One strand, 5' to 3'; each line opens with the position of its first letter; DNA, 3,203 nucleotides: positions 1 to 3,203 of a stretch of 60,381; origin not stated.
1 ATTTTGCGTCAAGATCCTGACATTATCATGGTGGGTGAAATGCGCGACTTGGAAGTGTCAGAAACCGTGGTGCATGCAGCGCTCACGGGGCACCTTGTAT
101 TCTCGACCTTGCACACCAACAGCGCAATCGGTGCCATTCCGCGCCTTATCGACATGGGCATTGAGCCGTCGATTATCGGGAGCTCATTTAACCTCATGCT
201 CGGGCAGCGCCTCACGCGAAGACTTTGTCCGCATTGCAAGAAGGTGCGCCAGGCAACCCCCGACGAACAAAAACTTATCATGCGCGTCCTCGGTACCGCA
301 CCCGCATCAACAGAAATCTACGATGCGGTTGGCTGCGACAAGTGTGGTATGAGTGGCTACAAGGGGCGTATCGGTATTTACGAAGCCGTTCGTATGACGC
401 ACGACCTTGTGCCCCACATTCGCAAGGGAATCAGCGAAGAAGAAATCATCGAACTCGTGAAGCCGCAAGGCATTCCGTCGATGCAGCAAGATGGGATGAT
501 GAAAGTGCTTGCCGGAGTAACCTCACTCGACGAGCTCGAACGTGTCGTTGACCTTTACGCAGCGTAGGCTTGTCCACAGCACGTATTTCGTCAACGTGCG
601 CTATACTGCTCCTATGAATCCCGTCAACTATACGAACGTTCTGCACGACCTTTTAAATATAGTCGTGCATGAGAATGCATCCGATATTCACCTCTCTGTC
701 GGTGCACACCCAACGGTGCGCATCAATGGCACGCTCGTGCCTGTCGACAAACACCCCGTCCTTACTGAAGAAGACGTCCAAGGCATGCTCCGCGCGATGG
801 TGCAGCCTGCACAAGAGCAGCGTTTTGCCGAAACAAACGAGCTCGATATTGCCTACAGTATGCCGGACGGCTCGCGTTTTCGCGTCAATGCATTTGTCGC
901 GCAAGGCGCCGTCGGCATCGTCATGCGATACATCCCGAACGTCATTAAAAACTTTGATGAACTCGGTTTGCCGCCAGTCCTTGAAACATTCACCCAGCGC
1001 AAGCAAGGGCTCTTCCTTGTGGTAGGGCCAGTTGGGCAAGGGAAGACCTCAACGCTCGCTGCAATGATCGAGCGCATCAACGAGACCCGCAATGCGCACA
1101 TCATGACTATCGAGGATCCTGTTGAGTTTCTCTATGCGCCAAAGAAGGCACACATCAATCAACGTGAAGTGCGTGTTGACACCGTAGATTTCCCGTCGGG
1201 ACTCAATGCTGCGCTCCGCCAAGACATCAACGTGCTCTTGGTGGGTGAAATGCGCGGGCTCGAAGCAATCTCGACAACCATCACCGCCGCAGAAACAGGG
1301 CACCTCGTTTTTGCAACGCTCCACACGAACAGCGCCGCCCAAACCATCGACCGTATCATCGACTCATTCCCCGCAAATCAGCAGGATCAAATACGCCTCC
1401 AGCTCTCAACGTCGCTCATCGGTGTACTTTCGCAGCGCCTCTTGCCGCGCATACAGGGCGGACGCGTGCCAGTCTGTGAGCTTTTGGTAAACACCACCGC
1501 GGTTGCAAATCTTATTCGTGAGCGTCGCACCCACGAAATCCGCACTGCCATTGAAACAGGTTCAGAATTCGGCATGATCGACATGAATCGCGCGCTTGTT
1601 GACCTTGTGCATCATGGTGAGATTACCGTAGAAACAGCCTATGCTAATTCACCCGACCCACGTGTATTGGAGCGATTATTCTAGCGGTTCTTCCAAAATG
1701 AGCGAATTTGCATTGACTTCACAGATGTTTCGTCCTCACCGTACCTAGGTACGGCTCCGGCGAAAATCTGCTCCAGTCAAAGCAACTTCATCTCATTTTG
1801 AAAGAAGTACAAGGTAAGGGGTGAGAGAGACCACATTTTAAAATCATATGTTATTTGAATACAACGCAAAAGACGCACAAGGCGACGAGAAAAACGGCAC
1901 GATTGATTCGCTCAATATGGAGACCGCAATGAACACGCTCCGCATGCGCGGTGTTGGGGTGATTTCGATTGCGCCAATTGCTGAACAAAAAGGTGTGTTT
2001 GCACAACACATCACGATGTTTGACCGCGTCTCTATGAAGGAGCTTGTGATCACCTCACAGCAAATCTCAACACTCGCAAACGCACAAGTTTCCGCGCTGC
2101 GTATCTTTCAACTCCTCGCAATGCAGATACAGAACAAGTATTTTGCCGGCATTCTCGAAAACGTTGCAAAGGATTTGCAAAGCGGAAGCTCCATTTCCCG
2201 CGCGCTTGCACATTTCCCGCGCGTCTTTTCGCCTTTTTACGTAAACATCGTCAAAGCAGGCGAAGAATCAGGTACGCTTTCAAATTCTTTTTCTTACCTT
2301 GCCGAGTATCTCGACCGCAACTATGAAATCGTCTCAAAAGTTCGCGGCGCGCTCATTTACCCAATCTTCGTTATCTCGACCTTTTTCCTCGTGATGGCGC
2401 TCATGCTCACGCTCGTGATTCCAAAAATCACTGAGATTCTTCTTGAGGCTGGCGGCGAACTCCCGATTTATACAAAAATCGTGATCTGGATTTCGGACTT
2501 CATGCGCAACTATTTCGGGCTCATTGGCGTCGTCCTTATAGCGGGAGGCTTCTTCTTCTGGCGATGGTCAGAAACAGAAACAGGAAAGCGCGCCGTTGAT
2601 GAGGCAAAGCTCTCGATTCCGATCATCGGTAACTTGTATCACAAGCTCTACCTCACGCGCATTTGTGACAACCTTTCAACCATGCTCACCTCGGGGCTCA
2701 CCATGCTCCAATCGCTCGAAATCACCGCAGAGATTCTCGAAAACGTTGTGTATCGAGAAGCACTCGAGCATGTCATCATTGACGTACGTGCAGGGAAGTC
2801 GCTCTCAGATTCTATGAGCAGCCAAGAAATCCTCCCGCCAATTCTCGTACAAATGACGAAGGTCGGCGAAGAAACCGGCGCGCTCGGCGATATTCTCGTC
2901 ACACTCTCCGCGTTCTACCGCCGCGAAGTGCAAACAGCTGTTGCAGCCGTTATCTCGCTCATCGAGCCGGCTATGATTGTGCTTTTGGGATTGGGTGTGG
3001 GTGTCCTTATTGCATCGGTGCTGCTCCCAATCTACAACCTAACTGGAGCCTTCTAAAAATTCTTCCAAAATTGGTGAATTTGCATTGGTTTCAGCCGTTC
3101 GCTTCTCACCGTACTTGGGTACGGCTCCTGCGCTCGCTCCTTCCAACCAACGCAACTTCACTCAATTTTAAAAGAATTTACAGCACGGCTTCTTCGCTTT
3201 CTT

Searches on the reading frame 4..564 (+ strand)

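Call 61: search_protein_families(library=pfam, proteins=[window:4-564:+], max_evalue=0.001)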
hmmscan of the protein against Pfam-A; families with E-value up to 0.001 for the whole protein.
window:4-564:+ (187 aa): 1 family
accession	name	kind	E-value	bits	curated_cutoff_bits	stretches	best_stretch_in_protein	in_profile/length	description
PF00437.27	T2SSE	-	8e-51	173.3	24.9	1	1-180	208-370/370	Type II/IV secretion system protein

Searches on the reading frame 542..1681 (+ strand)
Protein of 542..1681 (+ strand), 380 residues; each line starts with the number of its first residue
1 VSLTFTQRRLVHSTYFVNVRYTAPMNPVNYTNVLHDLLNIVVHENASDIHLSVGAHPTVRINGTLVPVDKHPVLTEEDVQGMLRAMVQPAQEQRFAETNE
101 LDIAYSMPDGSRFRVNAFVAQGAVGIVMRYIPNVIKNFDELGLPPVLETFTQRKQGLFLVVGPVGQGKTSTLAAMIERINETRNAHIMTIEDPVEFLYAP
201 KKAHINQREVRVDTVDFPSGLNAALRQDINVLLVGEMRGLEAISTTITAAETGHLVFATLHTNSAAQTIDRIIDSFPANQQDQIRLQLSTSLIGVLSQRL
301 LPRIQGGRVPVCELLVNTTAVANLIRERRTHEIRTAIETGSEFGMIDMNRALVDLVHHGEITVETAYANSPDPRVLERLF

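Call 61: search_protein_families(library=pfam, proteins=[window:542-1681:+], max_evalue=0.001)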
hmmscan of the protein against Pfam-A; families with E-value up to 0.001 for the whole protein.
window:542-1681:+ (380 aa): 2 families
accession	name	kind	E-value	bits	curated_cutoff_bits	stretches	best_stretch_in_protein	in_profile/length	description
PF00437.27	T2SSE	-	1.8e-43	149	24.9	1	32-304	10-281/370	Type II/IV secretion system protein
PF13401.12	AAA_22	-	0.00051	20.8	27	0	154-196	4-38/130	AAA domain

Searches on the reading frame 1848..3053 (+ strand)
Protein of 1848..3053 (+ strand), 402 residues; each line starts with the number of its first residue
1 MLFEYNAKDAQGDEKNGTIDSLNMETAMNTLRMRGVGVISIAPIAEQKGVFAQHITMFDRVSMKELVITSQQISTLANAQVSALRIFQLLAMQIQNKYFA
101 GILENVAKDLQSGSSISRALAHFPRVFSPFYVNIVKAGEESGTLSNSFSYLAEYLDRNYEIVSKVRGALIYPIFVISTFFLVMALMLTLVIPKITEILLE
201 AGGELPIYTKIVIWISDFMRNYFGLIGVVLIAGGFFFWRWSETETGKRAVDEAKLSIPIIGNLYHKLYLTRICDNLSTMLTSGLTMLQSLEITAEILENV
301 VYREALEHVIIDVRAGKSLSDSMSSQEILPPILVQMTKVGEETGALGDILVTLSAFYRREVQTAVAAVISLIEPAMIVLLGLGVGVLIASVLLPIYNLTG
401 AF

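Call 61: search_protein_families(library=pfam, proteins=[window:1848-3053:+], max_evalue=0.001)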
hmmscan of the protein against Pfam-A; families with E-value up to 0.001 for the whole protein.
window:1848-3053:+ (402 aa): 1 family
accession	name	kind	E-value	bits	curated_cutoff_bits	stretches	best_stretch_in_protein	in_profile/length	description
PF00482.28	T2SSF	-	3.4e-54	182.6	25.2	2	273-394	2-125/125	Type II secretion system (T2SS), protein F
